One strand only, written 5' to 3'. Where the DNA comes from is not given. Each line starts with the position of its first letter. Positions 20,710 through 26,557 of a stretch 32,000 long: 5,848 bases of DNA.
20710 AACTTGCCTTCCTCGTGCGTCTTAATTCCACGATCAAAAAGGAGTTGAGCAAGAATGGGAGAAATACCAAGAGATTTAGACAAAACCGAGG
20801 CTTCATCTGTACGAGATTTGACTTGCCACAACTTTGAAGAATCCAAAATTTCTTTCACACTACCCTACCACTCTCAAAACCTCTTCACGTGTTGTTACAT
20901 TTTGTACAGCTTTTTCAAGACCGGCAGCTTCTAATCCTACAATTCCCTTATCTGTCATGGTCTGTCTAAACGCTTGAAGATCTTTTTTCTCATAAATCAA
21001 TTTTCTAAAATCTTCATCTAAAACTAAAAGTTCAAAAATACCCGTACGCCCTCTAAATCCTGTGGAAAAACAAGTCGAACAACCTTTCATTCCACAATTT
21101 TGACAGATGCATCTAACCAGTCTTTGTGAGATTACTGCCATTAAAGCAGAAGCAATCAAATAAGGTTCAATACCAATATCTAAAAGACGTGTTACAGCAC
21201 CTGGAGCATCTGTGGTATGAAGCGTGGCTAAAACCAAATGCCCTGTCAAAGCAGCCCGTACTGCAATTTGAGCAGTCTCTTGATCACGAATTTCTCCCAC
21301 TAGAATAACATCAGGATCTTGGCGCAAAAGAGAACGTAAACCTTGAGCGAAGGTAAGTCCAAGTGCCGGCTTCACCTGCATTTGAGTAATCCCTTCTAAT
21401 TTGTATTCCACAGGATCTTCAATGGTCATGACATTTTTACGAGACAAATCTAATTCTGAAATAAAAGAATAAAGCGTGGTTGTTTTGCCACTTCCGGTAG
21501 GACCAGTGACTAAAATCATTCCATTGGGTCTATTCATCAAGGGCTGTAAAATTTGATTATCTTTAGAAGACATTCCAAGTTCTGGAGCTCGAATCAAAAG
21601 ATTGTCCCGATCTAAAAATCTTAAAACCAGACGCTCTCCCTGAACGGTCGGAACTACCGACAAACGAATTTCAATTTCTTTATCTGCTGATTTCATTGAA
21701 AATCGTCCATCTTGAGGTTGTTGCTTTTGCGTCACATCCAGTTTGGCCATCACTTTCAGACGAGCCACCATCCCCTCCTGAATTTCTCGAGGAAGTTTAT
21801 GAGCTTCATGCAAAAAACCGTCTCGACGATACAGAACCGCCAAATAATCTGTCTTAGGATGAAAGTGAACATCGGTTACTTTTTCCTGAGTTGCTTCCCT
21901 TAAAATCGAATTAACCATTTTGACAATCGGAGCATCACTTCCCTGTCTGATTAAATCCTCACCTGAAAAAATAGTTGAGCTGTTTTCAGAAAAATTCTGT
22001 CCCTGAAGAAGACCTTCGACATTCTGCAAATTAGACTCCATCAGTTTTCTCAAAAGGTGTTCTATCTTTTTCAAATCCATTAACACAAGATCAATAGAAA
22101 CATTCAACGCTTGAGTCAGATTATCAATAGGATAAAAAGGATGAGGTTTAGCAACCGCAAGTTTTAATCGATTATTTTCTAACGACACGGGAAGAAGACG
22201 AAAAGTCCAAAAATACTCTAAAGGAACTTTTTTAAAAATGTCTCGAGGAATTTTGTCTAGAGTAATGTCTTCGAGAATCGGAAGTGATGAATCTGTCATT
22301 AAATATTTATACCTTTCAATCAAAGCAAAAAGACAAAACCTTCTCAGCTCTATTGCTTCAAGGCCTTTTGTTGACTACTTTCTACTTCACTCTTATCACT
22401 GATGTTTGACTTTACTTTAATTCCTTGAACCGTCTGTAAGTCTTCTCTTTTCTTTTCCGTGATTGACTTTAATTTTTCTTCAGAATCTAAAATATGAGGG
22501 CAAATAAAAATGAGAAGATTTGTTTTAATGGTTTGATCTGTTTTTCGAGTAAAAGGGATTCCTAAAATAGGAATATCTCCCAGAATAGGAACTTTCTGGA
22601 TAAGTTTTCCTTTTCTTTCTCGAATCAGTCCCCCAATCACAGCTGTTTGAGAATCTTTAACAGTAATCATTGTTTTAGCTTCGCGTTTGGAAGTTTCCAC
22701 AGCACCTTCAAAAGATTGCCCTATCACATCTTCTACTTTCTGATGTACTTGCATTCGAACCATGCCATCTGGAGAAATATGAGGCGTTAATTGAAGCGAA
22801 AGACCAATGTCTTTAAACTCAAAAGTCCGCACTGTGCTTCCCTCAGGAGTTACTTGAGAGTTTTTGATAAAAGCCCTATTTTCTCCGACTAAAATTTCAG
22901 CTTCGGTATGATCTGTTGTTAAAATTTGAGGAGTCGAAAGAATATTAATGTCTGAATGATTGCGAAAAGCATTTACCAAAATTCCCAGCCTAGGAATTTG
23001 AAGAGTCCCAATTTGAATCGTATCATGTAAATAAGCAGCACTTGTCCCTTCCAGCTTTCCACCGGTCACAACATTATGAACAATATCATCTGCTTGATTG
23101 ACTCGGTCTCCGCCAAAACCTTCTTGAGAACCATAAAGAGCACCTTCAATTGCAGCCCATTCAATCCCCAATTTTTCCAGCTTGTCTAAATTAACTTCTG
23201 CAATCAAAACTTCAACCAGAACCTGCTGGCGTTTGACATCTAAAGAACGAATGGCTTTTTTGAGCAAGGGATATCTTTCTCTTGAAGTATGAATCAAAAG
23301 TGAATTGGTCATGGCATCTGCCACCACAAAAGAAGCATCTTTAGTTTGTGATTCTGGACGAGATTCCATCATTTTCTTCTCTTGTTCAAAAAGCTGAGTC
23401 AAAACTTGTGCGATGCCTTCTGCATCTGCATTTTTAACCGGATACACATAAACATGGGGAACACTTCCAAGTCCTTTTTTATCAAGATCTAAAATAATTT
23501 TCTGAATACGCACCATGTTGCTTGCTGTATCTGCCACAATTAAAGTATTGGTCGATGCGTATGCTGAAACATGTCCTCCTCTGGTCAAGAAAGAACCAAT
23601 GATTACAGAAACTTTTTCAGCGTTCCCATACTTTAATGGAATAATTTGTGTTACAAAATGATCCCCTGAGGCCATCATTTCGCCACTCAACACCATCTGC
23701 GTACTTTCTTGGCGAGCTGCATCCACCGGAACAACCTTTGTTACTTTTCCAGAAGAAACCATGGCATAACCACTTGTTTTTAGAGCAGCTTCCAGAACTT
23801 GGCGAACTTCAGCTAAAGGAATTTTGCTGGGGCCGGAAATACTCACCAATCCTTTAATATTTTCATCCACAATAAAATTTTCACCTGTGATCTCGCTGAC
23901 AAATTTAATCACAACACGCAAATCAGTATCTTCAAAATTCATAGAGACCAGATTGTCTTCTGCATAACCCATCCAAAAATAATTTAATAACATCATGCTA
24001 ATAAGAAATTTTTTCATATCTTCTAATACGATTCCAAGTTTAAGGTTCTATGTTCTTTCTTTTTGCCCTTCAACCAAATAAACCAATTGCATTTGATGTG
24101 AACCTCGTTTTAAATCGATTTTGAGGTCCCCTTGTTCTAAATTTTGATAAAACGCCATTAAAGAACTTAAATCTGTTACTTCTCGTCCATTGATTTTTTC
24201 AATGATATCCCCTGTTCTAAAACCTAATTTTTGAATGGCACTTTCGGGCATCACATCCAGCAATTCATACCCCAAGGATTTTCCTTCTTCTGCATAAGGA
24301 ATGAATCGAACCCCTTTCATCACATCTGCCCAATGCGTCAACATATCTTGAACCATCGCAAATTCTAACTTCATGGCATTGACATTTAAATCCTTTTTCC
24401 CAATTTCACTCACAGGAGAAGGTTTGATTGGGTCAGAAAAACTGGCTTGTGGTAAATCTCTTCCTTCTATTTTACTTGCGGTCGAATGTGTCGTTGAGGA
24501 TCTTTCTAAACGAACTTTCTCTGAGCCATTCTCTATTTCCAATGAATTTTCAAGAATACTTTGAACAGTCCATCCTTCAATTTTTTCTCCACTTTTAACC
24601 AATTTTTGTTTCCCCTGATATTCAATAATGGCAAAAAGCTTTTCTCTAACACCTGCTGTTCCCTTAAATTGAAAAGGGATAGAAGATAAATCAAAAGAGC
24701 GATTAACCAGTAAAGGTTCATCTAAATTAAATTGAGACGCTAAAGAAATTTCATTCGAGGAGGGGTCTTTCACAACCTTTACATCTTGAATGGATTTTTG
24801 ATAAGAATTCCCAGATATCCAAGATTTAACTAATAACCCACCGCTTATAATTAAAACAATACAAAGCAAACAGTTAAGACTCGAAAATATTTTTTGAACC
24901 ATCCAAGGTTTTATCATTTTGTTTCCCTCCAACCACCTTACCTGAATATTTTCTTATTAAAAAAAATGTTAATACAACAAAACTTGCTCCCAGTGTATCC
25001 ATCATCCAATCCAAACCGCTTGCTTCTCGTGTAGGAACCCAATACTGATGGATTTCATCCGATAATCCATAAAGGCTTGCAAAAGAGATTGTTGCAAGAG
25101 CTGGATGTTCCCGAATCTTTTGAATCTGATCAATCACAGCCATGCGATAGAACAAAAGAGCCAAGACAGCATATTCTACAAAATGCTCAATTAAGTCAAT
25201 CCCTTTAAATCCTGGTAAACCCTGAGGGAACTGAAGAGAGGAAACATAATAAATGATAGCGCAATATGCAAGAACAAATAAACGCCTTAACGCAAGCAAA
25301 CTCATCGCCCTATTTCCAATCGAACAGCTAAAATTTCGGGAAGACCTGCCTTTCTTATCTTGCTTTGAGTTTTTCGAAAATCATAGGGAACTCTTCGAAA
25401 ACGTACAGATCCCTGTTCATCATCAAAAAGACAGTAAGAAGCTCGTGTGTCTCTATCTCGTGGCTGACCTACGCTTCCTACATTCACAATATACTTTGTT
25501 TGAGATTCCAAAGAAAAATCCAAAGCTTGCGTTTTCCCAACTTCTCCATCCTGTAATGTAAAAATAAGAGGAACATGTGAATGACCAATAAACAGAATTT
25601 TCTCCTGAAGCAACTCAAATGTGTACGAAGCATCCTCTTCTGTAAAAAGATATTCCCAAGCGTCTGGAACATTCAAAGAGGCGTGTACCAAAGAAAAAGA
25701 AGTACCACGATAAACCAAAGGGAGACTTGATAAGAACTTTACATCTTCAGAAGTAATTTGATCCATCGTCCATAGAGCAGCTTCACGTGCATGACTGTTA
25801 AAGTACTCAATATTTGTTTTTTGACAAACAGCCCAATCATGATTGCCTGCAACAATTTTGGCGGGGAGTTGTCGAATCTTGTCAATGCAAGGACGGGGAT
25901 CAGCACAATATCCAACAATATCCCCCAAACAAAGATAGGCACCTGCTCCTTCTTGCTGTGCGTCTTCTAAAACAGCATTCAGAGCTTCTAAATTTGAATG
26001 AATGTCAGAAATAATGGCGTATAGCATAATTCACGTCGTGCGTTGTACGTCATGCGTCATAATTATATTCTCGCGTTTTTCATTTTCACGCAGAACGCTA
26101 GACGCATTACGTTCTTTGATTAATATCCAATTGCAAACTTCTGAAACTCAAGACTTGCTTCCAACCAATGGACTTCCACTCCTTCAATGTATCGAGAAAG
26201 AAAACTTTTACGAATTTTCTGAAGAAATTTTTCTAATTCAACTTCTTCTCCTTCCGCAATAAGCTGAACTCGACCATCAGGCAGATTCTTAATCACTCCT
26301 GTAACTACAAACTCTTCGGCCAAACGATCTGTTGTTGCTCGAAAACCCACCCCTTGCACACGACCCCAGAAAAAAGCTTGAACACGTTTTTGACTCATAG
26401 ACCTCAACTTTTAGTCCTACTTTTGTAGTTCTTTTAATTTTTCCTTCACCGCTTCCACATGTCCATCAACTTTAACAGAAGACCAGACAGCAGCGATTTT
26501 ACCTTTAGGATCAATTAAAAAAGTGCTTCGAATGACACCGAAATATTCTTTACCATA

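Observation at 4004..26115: Family of stop-codon-proximal hairpins whose arms are tandem heptamers (7 loci, 3 sequence flavours)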

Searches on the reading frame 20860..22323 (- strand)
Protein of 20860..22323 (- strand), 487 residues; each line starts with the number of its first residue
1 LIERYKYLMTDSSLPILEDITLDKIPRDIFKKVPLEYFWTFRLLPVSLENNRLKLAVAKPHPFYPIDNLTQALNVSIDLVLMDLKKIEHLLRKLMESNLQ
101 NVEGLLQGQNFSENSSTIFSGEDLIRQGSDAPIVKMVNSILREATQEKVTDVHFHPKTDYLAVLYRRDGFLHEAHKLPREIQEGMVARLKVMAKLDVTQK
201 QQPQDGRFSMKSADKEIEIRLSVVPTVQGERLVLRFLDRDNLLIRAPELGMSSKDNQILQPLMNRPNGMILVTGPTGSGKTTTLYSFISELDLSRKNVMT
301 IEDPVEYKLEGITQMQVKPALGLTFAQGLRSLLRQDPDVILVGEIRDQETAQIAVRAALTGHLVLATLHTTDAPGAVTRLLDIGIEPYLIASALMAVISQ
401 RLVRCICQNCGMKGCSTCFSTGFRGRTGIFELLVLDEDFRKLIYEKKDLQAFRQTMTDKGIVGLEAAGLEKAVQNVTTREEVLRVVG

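Call 17: search_protein_families(library=ncbifam, proteins=[window:20860-22323:-], max_evalue=0.00001)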
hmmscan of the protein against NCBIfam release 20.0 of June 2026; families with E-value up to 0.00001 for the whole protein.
window:20860-22323:- (487 aa): 17 families
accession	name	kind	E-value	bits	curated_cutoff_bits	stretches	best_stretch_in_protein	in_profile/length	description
TIGR02533.1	type_II_gspE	equivalog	2.6e-153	511.2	630.25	2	31-411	2-387/486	type II secretion system ATPase GspE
TIGR02538.1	type_IV_pilB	equivalog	3.9e-141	471.4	675.65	2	24-411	65-460/564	type IV-A pilus assembly ATPase PilB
NF053534.1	T4PilAsmATPsTfpB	equivalog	1e-127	427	850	2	34-411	98-480/584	type IV pilus assembly ATPase TfpB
NF007755.0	PRK10436.1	equivalog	6.7e-115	384.4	617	2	45-410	21-362/465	type II secretion system protein GspE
NF041000.1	ATPase_ComGA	equivalog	3.9e-82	275.3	300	1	139-404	2-266/267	competence type IV pilus ATPase ComGA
TIGR01420.1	pilT_fam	subfamily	1.6e-54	185.5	319.1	1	137-479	2-331/343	PilT/PilU family type 4a pilus ATPase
TIGR02525.1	plasmid_TraJ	equivalog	2.2e-26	92.7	368.3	1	257-386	140-275/372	plasmid transfer ATPase TraJ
TIGR02524.1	dot_icm_DotB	equivalog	3.6e-22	79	463.3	1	252-383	120-259/358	Dot/Icm type IV secretion system ATPase DotB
NF058587.1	archaellum_moto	equivalog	4.5e-16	58.7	550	1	269-382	277-395/527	archaellum flagellar ATPase motor FlaI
TIGR02782.1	TrbB_P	equivalog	1.5e-14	54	304.55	1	265-382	136-254/303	P-type conjugative transfer ATPase TrbB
NF010469.0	PRK13894.1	subfamily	1.6e-13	50.7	508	1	256-380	139-264/320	conjugal transfer ATPase TrbB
TIGR02788.1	VirB11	equivalog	1.1e-12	47.6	249.95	1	269-383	146-265/308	P-type DNA transfer ATPase VirB11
TIGR03819.1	heli_sec_ATPase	hypoth_equivalog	3.3e-11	43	373.15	1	226-400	136-317/340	TadA family conjugal transfer-associated ATPase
NF010407.0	PRK13833.1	subfamily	2.6e-10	40.2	499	1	263-386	142-265/323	conjugal transfer protein TrbB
NF053672.1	bindosome_BasE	exception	6.2e-10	38.4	1000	1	271-398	274-407/512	bindosome assembly system ATPase subunit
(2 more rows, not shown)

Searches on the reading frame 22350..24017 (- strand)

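Call 17: search_protein_families(library=ncbifam, proteins=[window:22350-24017:-], max_evalue=0.00001)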
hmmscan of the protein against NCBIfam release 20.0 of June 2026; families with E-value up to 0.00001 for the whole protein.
window:22350-24017:- (555 aa): 8 families
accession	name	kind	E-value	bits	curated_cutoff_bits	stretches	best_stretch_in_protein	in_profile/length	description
TIGR02517.1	type_II_gspD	equivalog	1e-122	410.6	351.35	2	223-520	295-600/600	type II secretion system secretin GspD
TIGR02515.1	IV_pilus_PilQ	subfamily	1.7e-69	234.9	284.35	2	193-510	103-427/428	type IV pilus secretin PilQ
TIGR02516.1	type_III_yscC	equivalog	2.3e-42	145.1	238.45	1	195-511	168-462/463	type III secretion system outer membrane ring subunit SctC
NF010083.0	PRK13568.1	equivalog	5.1e-42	144.1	554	2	229-510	152-417/419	DNA uptake porin HofQ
TIGR02519.1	pilus_MshL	equivalog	4.6e-33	114.5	250.2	1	234-510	4-290/290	pilus (MSHA type) biogenesis protein MshL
NF007851.2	PRK10560.1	exception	5.6e-31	107.8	598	2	231-512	146-411/412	DNA uptake porin HofQ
NF042912.1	Amuc_1098_fam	equivalog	1.9e-22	79.2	750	1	443-512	729-798/805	Amuc_1098 family type IV pilus outer membrane protein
NF011873.0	PRK15346.1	equivalog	1.8e-19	69.8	524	2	189-289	192-296/499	EscC/YscC/HrcC family type III secretion system outer membrane ring protein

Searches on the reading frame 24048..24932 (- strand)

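Call 17: search_protein_families(library=ncbifam, proteins=[window:24048-24932:-], max_evalue=0.00001)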
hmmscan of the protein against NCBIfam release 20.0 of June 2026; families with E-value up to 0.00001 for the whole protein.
window:24048-24932:- (294 aa): 3 families
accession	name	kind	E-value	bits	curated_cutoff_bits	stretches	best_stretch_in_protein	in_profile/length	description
NF041515.1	GspC_delta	equivalog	8.4e-26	91.4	150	1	99-287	117-310/311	type II secretion system protein GspC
NF041616.1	T2SS_C_SYNERG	exception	5.7e-14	52.1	200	1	101-287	108-295/296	type II secretion system protein GspC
TIGR01713.1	typeII_sec_gspC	equivalog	3.6e-09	36.6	101.6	1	96-280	94-252/259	type II secretion system protein GspC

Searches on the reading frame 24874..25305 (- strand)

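Call 60: search_protein_families(library=pfam, proteins=[window:24874-25305:-], max_evalue=0.0001)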
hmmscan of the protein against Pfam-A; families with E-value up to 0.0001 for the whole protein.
window:24874-25305:- (143 aa): 1 family
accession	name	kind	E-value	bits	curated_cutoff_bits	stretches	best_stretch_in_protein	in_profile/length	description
PF04892.17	VanZ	-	1.6e-09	38.9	30.1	1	40-117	60-125/126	VanZ like family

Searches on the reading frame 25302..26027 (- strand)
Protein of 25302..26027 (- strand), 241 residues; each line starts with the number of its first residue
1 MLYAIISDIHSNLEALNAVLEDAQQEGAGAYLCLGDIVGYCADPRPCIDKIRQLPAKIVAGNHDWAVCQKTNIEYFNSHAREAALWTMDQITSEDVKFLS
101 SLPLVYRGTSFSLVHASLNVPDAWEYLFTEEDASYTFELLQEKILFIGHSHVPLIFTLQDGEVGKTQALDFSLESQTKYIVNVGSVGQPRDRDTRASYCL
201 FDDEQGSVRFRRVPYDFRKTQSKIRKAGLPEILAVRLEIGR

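Call 17: search_protein_families(library=ncbifam, proteins=[window:25302-26027:-], max_evalue=0.00001)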
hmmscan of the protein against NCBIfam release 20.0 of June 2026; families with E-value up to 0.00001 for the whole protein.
window:25302-26027:- (241 aa): 2 families
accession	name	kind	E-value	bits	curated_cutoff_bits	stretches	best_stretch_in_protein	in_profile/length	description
TIGR00040.1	yfcE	subfamily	2.5e-09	37.4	56.25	0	1-158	1-123/158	YfcE family phosphodiesterase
NF006988.0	PRK09453.1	equivalog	4.3e-09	36.4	117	0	4-40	4-40/183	phosphodiesterase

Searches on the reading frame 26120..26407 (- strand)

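Call 17: search_protein_families(library=ncbifam, proteins=[window:26120-26407:-], max_evalue=0.00001)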
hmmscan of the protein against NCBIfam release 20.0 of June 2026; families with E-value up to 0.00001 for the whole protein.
window:26120-26407:- (95 aa): 28 families (the best 25 are shown)
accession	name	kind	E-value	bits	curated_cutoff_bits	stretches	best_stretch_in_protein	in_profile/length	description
NF011007.0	PRK14433.1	equivalog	2.5e-19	69.3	100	1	7-85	2-80/88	acylphosphatase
NF010997.0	PRK14422.1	equivalog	1.1e-16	60.8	95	1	4-91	3-90/93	acylphosphatase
NF011009.0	PRK14435.1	equivalog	2.9e-16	59.4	119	1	13-95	8-89/90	acylphosphatase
NF011000.0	PRK14426.1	equivalog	6.9e-16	58.1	89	1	4-93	1-91/92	acylphosphatase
NF011001.0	PRK14427.1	equivalog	1.8e-15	57.1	100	1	6-93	16-103/105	acylphosphatase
NF011020.0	PRK14449.1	equivalog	3e-15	55.9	103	1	6-93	2-89/90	acylphosphatase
NF011012.0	PRK14440.1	equivalog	4.4e-15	55.6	103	1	7-92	3-88/90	acylphosphatase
NF011016.0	PRK14444.1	equivalog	7e-15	55.2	103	1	5-93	2-90/92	acylphosphatase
NF010995.0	PRK14420.1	equivalog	2e-14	53.9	110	1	7-95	2-90/91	acylphosphatase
NF011021.0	PRK14450.1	equivalog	6.3e-14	51.7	109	1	9-95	4-91/91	acylphosphatase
NF011011.0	PRK14438.1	equivalog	9.6e-14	51.3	109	1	14-95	10-91/91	acylphosphatase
NF011014.0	PRK14442.1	equivalog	2.3e-13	50.4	98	1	7-81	4-78/91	acylphosphatase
NF011022.0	PRK14451.1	equivalog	2.8e-13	50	91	1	9-71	7-69/91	acylphosphatase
NF011017.0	PRK14445.1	equivalog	3.2e-13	49.8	97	1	4-93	1-90/92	acylphosphatase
NF011019.0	PRK14448.1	equivalog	4.6e-13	49.1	100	1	11-93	6-88/90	acylphosphatase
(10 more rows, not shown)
